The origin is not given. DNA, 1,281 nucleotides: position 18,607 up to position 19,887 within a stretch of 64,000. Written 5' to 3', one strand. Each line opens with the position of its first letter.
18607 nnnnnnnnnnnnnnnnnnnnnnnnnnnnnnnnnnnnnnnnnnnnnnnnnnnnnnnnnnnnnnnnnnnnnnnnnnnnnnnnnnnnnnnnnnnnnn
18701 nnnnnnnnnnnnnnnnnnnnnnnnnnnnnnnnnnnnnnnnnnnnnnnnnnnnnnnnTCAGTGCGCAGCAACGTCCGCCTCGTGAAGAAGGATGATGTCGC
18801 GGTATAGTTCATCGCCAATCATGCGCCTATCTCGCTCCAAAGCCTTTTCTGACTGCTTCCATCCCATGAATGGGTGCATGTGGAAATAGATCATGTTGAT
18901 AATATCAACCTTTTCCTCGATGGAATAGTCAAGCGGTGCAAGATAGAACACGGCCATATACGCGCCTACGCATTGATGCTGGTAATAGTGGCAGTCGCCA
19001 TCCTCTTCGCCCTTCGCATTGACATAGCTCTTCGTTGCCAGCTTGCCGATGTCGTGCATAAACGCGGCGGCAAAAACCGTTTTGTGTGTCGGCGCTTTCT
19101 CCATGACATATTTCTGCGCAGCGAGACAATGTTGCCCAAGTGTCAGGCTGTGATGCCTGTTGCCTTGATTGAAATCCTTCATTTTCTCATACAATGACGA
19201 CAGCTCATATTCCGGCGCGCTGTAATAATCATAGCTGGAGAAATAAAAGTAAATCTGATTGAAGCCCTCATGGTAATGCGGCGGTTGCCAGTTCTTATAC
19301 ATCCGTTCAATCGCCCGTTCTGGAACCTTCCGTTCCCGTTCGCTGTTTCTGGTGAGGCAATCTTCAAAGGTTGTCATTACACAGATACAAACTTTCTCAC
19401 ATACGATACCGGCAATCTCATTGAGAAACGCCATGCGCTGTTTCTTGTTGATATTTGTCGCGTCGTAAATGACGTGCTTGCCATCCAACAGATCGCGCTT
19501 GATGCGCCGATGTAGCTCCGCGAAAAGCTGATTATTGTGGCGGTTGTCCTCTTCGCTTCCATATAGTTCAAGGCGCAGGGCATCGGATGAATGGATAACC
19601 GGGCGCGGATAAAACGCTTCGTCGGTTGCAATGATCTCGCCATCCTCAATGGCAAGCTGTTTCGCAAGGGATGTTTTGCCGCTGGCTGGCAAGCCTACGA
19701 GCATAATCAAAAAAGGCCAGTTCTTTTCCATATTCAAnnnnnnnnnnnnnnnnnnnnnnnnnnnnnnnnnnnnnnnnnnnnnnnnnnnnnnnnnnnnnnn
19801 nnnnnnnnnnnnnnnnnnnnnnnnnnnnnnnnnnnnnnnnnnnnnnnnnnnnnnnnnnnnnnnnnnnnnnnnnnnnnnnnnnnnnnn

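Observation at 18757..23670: RNA repair pair (P-loop kinase-HD end-healing enzyme plus KxHG-type RNA ligase) encoded alongside a large tRNA set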

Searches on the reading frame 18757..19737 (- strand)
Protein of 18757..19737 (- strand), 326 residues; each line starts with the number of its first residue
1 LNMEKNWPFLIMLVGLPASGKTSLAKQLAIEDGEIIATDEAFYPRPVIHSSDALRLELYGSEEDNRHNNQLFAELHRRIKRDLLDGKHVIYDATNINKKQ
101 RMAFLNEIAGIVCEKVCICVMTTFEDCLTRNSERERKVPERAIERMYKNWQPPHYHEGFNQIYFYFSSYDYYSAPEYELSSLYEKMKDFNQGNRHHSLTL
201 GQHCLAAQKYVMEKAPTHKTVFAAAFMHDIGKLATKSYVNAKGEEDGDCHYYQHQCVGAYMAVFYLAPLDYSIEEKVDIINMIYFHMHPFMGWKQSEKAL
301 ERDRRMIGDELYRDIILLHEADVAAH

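Call 4: search_protein_families(library=pfam, proteins=[window:18757-19737:-], max_evalue=0.01)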
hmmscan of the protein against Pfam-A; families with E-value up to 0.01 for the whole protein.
window:18757-19737:- (326 aa): 8 families
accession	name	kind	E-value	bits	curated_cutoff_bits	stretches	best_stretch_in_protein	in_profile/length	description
PF13671.12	AAA_33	-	7.4e-18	65.7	27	1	10-153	1-143/143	AAA domain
PF08433.16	KTI12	-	1.6e-13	51.3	22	1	10-156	3-143/271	Chromatin associated protein KTI12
PF01591.24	6PF2K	-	6e-07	29.4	27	1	3-131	8-142/223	6-phosphofructo-2-kinase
PF01966.28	HD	-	5.9e-06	27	22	1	202-297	3-99/116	HD domain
PF13238.12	AAA_18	-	0.002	19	29.4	1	11-135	1-112/128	AAA domain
PF20720.3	nSTAND3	-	0.0074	16.4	27.2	0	11-30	20-39/155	Novel STAND NTPase 3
PF13521.12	AAA_28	-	0.0078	16.9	27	0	11-33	2-24/164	AAA domain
PF07931.18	CPT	-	0.0088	16.3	22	0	10-136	3-130/172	Chloramphenicol phosphotransferase-like protein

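Call 5: search_protein_families(library=phrogs, proteins=[window:18757-19737:-], max_evalue=0.001)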
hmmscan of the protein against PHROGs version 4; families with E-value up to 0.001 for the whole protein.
window:18757-19737:- (326 aa): 4 families
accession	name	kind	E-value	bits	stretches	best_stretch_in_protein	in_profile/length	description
phrog_6931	-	unknown function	1.1e-33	117.9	2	5-166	182-340/343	-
phrog_505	-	other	1e-14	55.7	1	10-154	4-144/295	polynucleotide kinase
phrog_2071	-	other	3.6e-12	47.7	1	3-165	11-154/282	ATPase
phrog_8238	-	DNA, RNA and nucleotide metabolism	0.00014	21.1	1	10-203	4-189/737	RNA ligase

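Call 7: search_solved_structures(query=window:18757-19737:-, max_evalue=1, show_alignments=3)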
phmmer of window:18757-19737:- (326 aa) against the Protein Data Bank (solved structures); distinct sequences matched with E-value up to 1: 28.
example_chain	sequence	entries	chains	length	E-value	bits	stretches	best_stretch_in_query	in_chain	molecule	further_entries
4gp7_A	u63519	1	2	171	4.3e-05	26.4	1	39-166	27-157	Metallophosphoesterase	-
4jst_A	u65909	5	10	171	4.5e-05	26.3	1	39-166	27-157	Metallophosphoesterase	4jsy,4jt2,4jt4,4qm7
4gp6_A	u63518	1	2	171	8e-05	25.5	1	39-166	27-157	Metallophosphoesterase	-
4mde_A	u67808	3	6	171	0.00017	24.4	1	39-166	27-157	Metallophosphoesterase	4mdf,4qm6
3adb_A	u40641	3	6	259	0.00044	23.1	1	9-158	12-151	L-seryl-tRNA(Sec) kinase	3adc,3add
3a4l_A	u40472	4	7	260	0.00065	22.5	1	9-159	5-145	L-seryl-tRNA(Sec) kinase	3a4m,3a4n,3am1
9d8a_A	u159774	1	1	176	0.0026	20.5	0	74-177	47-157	Rhizopus azygosporus Kinase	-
3bif_A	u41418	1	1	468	0.006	19.3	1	6-106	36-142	PROTEIN (6-PHOSPHOFRUCTO-2-KINASE/ FRUCTOSE-2,6-BISPHOSPHATASE)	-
1bif_A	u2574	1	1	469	0.006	19.3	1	6-106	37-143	6-PHOSPHOFRUCTO-2-KINASE/ FRUCTOSE-2,6-BISPHOSPHATASE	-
2bif_A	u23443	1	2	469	0.0061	19.3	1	6-106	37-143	PROTEIN (6-PHOSPHOFRUCTO-2-KINASE/FRUCTOSE-2,6-BISPHOSPHATASE)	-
5hr5_A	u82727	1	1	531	0.069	15.9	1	6-106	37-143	6-phosphofructo-2-kinase/fructose-2,6-bisphosphatase 2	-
5htk_A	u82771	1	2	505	0.092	15.4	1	6-106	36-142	6-phosphofructo-2-kinase/fructose-2,6-bisphosphatase 2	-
6ibz_A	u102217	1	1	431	0.16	14.7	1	4-105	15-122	6-phosphofructo-2-kinase/fructose-2,6-bisphosphatase 3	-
9drz_A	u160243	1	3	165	0.21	14.3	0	76-179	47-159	p-loop containing nucleoside triphosphatehydrolase protein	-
6iby_A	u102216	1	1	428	0.32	13.7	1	6-105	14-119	6-phosphofructo-2-kinase/fructose-2,6-bisphosphatase 3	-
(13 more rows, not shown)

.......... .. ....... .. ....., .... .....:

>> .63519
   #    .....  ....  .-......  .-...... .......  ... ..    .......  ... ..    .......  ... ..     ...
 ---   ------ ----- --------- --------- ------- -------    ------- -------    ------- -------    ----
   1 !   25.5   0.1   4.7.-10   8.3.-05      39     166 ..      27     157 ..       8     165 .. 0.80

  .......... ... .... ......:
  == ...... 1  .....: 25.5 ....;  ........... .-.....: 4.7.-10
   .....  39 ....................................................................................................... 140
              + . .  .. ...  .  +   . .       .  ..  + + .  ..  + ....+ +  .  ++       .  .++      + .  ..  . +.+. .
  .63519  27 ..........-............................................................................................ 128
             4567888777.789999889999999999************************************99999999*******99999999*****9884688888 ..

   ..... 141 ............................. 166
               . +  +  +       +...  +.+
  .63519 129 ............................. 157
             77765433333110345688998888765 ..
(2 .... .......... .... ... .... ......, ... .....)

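Call 10: search_dna_similar(query=window:18757-19737:-, collection=phages, mode=protein, max_rows=30)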
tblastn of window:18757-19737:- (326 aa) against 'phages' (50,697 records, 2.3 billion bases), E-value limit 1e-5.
Records with a match: 48; places in all: 48; records where one place covers at least 80% of the query: 39.
Best place of each record, by identity: <60% 48.
By first word of the organism name: Bacillus 38; Gordonia 6; Lysinibacillus 1; uncultured 1; Bacteriophage 1; Pseudoalteromonas 1.
By host as written in the record: Bacillus anthracis Sterne 10; Bacillus anthracis 7; Bacillus cereus 6; Gordonia terrae 3612 6; Bacillus subtilis BEST7003 2; Bacillus subtilis 2; Bacillus cohnii 2; Bacillus cereus VKM B-370 2; and 9 more.
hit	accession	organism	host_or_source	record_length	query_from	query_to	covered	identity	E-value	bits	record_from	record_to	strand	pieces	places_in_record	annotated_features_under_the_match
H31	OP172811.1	Lysinibacillus phage LC76P1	Lysinibacillus capsici DO76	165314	10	326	97%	33.2%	3e-45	170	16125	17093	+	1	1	hypothetical protein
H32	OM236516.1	Bacillus phage FADO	Bacillus subtilis BEST7003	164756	10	326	97%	31.4%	1e-38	151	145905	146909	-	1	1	hypothetical protein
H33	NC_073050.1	Bacillus phage FADO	Bacillus subtilis BEST7003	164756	10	326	97%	31.4%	1e-38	151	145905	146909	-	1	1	hypothetical protein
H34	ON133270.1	Bacillus phage 2S-4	Rosselomorea vietnamensis FJAT-46955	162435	10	326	97%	30.9%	2e-39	153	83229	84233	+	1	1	none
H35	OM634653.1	Bacillus phage vB_BsuS_PJN02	Bacillus subtilis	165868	10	326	97%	30.9%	2e-39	153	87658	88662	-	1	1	polynucleotide kinase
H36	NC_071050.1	Bacillus phage vB_BsuS_PJN02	Bacillus subtilis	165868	10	326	97%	30.9%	2e-39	153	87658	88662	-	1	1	ATPase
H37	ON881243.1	Bacillus phage PK-3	Bacillus sp.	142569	10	326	97%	30.9%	4e-39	152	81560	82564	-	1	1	AAA family ATPase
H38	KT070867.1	Bacillus phage PBC2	Bacillus cereus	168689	10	326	97%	30.9%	2e-35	142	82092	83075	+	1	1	hypothetical protein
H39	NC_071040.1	Bacillus phage PBC2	Bacillus cereus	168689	10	326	97%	30.9%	2e-35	142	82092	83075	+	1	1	polynucleotide kinase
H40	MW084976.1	Bacillus phage Kirov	Bacillus cereus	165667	3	326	99%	30.1%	8e-30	125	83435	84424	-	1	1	polynucleotide kinase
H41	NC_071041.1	Bacillus phage Kirov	Bacillus cereus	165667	3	326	99%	30.1%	8e-30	125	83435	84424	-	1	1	ATPase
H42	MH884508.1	Bacillus phage vB_BcoS-136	Bacillus cohnii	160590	10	326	97%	30.7%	4e-39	152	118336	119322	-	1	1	polynucleotide kinase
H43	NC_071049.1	Bacillus phage vB_BcoS-136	Bacillus cohnii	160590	10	326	97%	30.7%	4e-39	152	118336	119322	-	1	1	polynucleotide kinase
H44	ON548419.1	Bacillus phage vB_BanS-Thrax3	Bacillus anthracis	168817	10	326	97%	30.1%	1e-32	133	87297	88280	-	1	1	polynucleotide kinase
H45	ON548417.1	Bacillus phage vB_BanS-Thrax1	Bacillus anthracis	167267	10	326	97%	30.1%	2e-32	133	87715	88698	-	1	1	polynucleotide kinase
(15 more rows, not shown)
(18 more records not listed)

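Call 33: find_homologous_proteins(query=window:18757-19737:-, max_evalue=0.00001)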
Query window:18757-19737:- (326 aa): 1530 proteins with E <= 0.00001 among 3161 candidates; the best 120 are listed.
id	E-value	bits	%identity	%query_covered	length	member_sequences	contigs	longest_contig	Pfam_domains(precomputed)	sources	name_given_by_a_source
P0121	4.9e-212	721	94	99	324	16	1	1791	PF01591.25,PF01966.29,PF13671.13,PF08433.17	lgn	-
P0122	6.8e-200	681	88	99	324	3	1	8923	PF01591.25,PF01966.29,PF13671.13,PF08433.17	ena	-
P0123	9.2e-123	428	59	98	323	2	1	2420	PF01966.29,PF07931.19,PF13671.13,PF08433.17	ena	-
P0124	5.1e-122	425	57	98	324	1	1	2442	PF01591.25,PF01966.29,PF13671.13,PF08433.17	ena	-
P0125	4.2e-121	422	57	98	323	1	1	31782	PF13671.13,PF08433.17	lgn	-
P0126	1.8e-119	417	57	98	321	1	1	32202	PF01591.25,PF13671.13,PF13207.13,PF08433.17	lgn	-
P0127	4.4e-118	413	56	99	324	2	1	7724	PF01591.25,PF01966.29,PF13671.13,PF08433.17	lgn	-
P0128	8.6e-118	412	56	98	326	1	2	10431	PF01966.29,PF13671.13,PF08433.17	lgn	-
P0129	1.5e-117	411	54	98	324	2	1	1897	PF01591.25,PF01966.29,PF13671.13,PF08433.17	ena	-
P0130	1.1e-116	408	56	99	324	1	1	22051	PF13671.13,PF08433.17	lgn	-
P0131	5.3e-116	406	58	98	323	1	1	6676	PF06414.19,PF13671.13,PF08433.17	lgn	-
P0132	7.4e-116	405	54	99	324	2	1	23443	PF01591.25,PF01966.29,PF13671.13,PF08433.17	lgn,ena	-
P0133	7.8e-116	405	56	100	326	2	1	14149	PF01591.25,PF13671.13,PF08433.17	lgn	-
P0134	1.2e-115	405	53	98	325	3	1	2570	PF01591.25,PF01966.29,PF13671.13,PF08433.17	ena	-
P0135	2.5e-115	403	54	98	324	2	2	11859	PF01591.25,PF01966.29,PF13671.13,PF08433.17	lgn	-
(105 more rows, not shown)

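Call 39: search_protein_families(library=ncbifam, proteins=[window:18757-19737:-], max_evalue=0.01)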
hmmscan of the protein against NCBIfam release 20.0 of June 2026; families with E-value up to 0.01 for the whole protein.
window:18757-19737:- (326 aa): 9 families
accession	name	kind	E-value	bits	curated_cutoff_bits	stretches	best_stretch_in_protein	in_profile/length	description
TIGR03574.1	selen_PSTK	equivalog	2.1e-12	47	290.5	1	10-156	1-138/249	L-seryl-tRNA(Sec) kinase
TIGR02692.1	tRNA_CCA_actino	equivalog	2.9e-10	39.4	438.8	1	196-323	262-380/466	CCA tRNA nucleotidyltransferase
TIGR04075.1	bacter_Pnkp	equivalog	4.7e-09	35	750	1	10-187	10-176/851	polynucleotide kinase-phosphatase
TIGR00277.1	HDIG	domain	3.8e-05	23.5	27.6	1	190-269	2-72/84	HDIG domain-containing metalloprotein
TIGR03575.1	selen_PSTK_euk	equivalog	0.00016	21.1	382.35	0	121-154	162-195/340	L-seryl-tRNA(Sec) kinase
TIGR01596.1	cas3_HD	equivalog_domain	0.00031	20.8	43.45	1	213-311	24-125/178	CRISPR-associated endonuclease Cas3''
NF052439.1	HMPDioxPhnZ1GIM8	equivalog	0.00051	19.6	300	1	175-260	19-100/199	hydroxymethylphosphonate dioxygenase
TIGR03276.1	Phn-HD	hypoth_equivalog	0.0032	17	214.6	1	199-257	25-78/179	phosphonate degradation HD-domain oxygenase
TIGR01663.1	PNK-3'Pase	equivalog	0.0081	14.6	502.8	0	80-163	409-498/520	bifunctional polynucleotide phosphatase/kinase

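Call 44: predict_structure(alignment_id=A2)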
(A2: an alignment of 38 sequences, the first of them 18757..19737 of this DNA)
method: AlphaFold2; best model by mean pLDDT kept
length: 326 residues; sequences in the alignment: 38
mean_pLDDT: 91.8   pTM: 0.91
mean pLDDT of the five models: 91.8, 91.5, 91.2, 91.1, 89.5
residues with pLDDT >= 90: 249; 70-90: 69; 50-70: 5; < 50: 3
segments of 3 or more residues with pLDDT < 50: 1-3
pLDDT, mean of each block of 10 residues (from residue 1): 70 95 93 90 90 89 82 95 97 84 94 97 95 90 94 95 87 86 94 85 97 96 98 94 90 96 96 98 93 89 90 97 94
secondary structure, 60 per line:
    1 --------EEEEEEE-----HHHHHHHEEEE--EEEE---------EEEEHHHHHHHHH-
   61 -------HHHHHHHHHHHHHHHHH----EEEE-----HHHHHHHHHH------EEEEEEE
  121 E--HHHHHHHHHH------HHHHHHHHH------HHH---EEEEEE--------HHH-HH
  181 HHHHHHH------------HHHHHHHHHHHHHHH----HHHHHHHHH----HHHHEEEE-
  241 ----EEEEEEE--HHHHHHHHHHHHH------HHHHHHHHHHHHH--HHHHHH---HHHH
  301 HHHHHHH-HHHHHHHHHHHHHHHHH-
elements in order: E9-15 H21-27 E28-31 E34-37 E47-50 H51-59 H68-84 E89-92 H98-107 E114-121 H124-133 H140-148 E161-166 H179-187 H200-214 H219-227 H232-235 E236-239 E245-251 H254-266 H273-285 H288-293 H297-307 H309-325

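Call 47: fold_search(model_id=the predicted structure, library=pdb)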
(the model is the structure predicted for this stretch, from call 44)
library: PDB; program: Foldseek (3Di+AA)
matches with E <= 10: 858; with E <= 0.001: 62
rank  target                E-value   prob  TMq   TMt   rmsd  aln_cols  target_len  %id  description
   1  4gp6_A                3.7e-09  1.00  0.39  0.71   4.3       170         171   25  Polynucleotide kinase (released 2012-11-14)
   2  4gp7_A                5.4e-09  1.00  0.39  0.71   4.2       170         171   25  Polynucleotide kinase (released 2012-11-14)
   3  4gp6_B                1.3e-08  1.00  0.39  0.72   4.2       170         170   25  Polynucleotide kinase (released 2012-11-14)
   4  4jst_A                3.1e-08  1.00  0.38  0.70   4.2       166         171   25  Structure of Clostridium thermocellum polynucleotide kinase bound to UTP (released 2013-08-28)
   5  4jt2_B                3.3e-08  1.00  0.39  0.72   3.5       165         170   25  Structure of Clostridium thermocellum polynucleotide kinase bound to CTP (released 2013-08-28)
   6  4mde_A                4.7e-08  1.00  0.40  0.74   3.6       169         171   25  Structure of bacterial polynucleotide kinase product complex bound to GDP and DNA (released 2013-11-06)
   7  9drz_A                2.4e-06  1.00  0.37  0.72   5.6       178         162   22  Structure of Lichtheimia corymbifera Kinase in complex with GDP and MG (released 2024-10-16)
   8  3zvn_A                5.9e-06  1.00  0.38  0.33   4.7       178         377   17  The structural basis for substrate recognition by mammalian polynucleotide kinase 3' phosphatase (released 2011-11-16)
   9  9d8a                  5.9e-06  1.00  0.37  0.68   5.3       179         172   22  Structure of Rhizopus azygosporus Kinase in complex with GDP and MG (released 2024-09-11)
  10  9drz_C                7.0e-06  1.00  0.37  0.71   5.4       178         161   22  Structure of Lichtheimia corymbifera Kinase in complex with GDP and MG (released 2024-10-16)
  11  3adb_B                7.4e-06  1.00  0.39  0.50  22.9       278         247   16  Crystal structure of O-phosphoseryl-tRNA kinase complexed with selenocysteine tRNA and AMPPNP (crystal type 1) (released 2010-07-28)
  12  1yj5_B                1.5e-05  1.00  0.39  0.33   5.6       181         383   19  Molecular architecture of mammalian polynucleotide kinase, a DNA repair enzyme (released 2005-03-15)
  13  3adb_A                1.9e-05  1.00  0.38  0.49  22.5       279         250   16  Crystal structure of O-phosphoseryl-tRNA kinase complexed with selenocysteine tRNA and AMPPNP (crystal type 1) (released 2010-07-28)
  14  3add_A                2.2e-05  1.00  0.38  0.48  22.4       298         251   15  Crystal structure of O-phosphoseryl-tRNA kinase complexed with selenocysteine tRNA and AMPPNP (crystal type 3) (released 2010-07-28)
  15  3a4l_A                2.8e-05  1.00  0.38  0.52   3.0       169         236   21  Crystal structure of archaeal O-phosphoseryl-tRNA(Sec) kinase (released 2009-10-20)
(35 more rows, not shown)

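Call 48: search_solved_structures(query=A2, max_evalue=1, show_alignments=0)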
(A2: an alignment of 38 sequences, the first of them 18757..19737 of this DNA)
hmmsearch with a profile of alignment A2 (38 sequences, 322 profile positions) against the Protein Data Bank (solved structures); distinct sequences matched with E-value up to 1: 101 (the best 60 are shown).
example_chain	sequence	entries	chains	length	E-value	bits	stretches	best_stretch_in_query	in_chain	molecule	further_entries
4gp7_A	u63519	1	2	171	2.7e-17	66.1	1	11-165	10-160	Metallophosphoesterase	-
4jst_A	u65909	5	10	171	4.5e-17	65.4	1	11-165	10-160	Metallophosphoesterase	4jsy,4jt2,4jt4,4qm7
4gp6_A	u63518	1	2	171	1.8e-16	63.4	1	11-165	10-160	Metallophosphoesterase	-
4mde_A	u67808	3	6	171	5.3e-16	61.9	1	11-165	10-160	Metallophosphoesterase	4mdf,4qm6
3a4l_A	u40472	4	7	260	2.7e-13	53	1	11-217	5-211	L-seryl-tRNA(Sec) kinase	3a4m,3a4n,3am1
3adb_A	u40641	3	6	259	3.4e-13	52.7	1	3-217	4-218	L-seryl-tRNA(Sec) kinase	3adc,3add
4xrp_A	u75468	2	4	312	8.8e-08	34.9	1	5-163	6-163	Pnkp1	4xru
9drz_A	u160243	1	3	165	6.9e-07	31.9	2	72-159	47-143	p-loop containing nucleoside triphosphatehydrolase protein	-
9d8a_A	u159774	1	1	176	2e-06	30.4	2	76-161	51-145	Rhizopus azygosporus Kinase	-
3wfp_A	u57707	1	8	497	2.6e-06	30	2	212-294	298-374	Poly A polymerase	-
3wfr_E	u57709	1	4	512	2.8e-06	29.9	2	212-294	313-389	Poly A polymerase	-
3wfq_E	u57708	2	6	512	2.9e-06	29.9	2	212-294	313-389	Poly A polymerase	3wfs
3wfo_A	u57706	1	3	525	2.9e-06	29.9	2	212-294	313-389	Poly A polymerase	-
3u7g_A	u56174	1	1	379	1.1e-05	28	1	76-160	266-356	Bifunctional polynucleotide phosphatase/kinase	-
3u7e_B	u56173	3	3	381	1.1e-05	27.9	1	76-160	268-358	Bifunctional polynucleotide phosphatase/kinase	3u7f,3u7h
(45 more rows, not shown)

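Call 88: find_related_loci(query=A2, collection=genome_contigs, flank=8000)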
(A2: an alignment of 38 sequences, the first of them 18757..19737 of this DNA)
Query A2 (326 aa) in genome_contigs; peptide patterns used: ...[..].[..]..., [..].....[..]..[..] (x = any residue, [..] = any of these).
70 stretches matched a pattern; 10 encode a relative of the query (tblastn E <= 1e-3); 10 distinct loci.
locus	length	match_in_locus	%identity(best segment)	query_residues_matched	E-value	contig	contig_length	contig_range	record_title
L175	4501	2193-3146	51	3-326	1e-111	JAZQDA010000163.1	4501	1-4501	MAG: Clostridia bacterium isolate T1900044637_TS20190103.MAGScoT_cleanbin_000028 SGB_1181_k141_19799, whole genome shotg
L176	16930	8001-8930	49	8-326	3e-106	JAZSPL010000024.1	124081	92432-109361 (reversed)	MAG: Acutalibacteraceae bacterium isolate T1900044546_TS20190012.MAGScoT_cleanbin_000012 SGB_142_k141_388423, whole geno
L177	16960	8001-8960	48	6-326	2e-99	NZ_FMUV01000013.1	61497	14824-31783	Ruminococcus sp. YE282, whole genome shotgun sequence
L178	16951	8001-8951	47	4-326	2e-98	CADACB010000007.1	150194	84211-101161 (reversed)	MAG: uncultured Ruminococcus sp. isolate RUG13152 genome assembly, contig: RUG13152_asm_7, whole genome shotgun sequence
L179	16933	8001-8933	47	6-326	1e-92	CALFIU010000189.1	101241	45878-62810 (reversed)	MAG TPA_asm: uncultured Bacteroidales bacterium isolate ERR1278074_bin.74_CONCOCT_v1.1_MAG genome assembly, contig: ERZ8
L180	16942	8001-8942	45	8-326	2e-92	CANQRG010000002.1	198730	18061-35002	MAG: uncultured Clostridia bacterium isolate Lapin-008__bin49 genome assembly, contig: Lapin-008__NODE_34_length_198730_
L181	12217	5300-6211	42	6-326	2e-71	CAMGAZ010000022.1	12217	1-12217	MAG: uncultured Clostridium sp. isolate ERR2020034_bin.11_metaWRAP_v1.3_MAG genome assembly, contig: ERZ10552058.852, wh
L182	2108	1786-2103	47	10-127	6e-26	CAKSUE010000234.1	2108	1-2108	MAG: uncultured Eubacteriales bacterium isolate REFINED_METABAT215_TOP10_CONTIGS_1500_ASSEMBLY_K77_MERGED__Hadza_PheChl_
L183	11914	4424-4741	33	189-302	2e-13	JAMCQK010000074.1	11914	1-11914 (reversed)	MAG: Deinococcus sp. isolate FK_Sedi_A_Bin.47 NODE_13807_length_11914_cov_1.8562, whole genome shotgun sequence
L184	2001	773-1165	27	184-326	4e-10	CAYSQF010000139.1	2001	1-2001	MAG TPA_asm: uncultured Acutalibacter sp. isolate SRP222994_co1_21 genome assembly, contig: NODE_93271_length_2001_cov_5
